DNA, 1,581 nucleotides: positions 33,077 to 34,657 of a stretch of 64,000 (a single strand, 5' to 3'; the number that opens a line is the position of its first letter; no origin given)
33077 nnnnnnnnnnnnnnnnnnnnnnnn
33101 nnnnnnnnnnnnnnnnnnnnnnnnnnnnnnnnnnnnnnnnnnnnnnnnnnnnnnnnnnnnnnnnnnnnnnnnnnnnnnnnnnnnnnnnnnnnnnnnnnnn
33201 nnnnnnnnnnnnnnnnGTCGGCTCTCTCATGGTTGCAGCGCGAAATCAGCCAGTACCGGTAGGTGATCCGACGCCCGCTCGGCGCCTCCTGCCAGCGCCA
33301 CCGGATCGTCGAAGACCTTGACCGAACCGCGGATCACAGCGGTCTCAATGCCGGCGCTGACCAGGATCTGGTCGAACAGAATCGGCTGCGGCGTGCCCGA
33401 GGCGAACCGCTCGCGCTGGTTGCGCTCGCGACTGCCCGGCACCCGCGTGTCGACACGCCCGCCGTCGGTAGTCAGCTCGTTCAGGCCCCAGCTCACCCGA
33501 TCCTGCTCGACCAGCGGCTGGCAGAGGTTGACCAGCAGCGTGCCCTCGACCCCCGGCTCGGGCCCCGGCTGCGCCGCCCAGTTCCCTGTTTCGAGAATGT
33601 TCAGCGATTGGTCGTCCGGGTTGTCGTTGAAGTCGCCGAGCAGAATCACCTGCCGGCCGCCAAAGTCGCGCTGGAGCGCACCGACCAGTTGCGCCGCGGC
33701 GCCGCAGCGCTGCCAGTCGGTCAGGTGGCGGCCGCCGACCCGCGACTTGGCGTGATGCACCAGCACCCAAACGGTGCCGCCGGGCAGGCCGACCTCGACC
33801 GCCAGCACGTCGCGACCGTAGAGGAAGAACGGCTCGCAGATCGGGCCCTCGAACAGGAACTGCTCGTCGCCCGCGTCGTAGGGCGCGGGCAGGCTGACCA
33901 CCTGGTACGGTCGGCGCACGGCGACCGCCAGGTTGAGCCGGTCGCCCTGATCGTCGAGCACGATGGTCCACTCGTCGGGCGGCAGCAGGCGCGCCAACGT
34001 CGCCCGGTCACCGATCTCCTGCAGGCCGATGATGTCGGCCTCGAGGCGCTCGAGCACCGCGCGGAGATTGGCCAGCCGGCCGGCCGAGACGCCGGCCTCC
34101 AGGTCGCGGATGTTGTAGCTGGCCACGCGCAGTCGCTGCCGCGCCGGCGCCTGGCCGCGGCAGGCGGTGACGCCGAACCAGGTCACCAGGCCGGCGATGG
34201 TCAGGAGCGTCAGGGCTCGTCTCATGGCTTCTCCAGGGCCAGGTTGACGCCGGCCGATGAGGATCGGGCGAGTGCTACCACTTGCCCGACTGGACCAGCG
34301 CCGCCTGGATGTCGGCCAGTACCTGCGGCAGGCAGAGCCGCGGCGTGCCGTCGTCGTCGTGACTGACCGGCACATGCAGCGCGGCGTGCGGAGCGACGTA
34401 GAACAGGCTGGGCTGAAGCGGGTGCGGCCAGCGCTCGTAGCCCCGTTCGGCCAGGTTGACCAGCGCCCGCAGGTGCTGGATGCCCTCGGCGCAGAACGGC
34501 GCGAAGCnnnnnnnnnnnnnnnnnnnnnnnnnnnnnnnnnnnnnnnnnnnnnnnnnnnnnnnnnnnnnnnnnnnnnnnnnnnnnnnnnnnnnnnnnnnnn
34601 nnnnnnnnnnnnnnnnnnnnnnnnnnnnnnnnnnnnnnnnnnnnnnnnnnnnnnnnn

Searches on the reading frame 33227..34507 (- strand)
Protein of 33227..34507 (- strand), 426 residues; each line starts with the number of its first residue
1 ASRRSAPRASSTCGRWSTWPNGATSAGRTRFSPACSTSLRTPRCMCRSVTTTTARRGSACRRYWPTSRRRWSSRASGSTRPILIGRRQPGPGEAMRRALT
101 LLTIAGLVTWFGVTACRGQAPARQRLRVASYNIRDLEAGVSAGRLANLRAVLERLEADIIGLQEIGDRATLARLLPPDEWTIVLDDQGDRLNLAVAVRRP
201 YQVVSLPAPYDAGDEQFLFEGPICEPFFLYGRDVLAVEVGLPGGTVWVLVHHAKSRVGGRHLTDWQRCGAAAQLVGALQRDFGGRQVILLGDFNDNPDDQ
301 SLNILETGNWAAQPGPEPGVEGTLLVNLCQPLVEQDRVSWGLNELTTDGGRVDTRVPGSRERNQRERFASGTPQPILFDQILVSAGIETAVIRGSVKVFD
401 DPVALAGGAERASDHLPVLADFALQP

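Call 9: search_protein_families(library=pfam, proteins=[window:33227-34507:-], max_evalue=0.001)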
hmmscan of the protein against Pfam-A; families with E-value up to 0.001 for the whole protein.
window:33227-34507:- (426 aa): 2 families
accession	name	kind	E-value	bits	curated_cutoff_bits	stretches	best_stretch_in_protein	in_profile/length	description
PF03372.29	Exo_endo_phos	-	4.2e-14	53.2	24.5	1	143-415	17-225/225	Endonuclease/Exonuclease/phosphatase family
PF19580.5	Exo_endo_phos_3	-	1.3e-08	34.7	27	1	229-303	127-204/311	Endonuclease/Exonuclease/phosphatase family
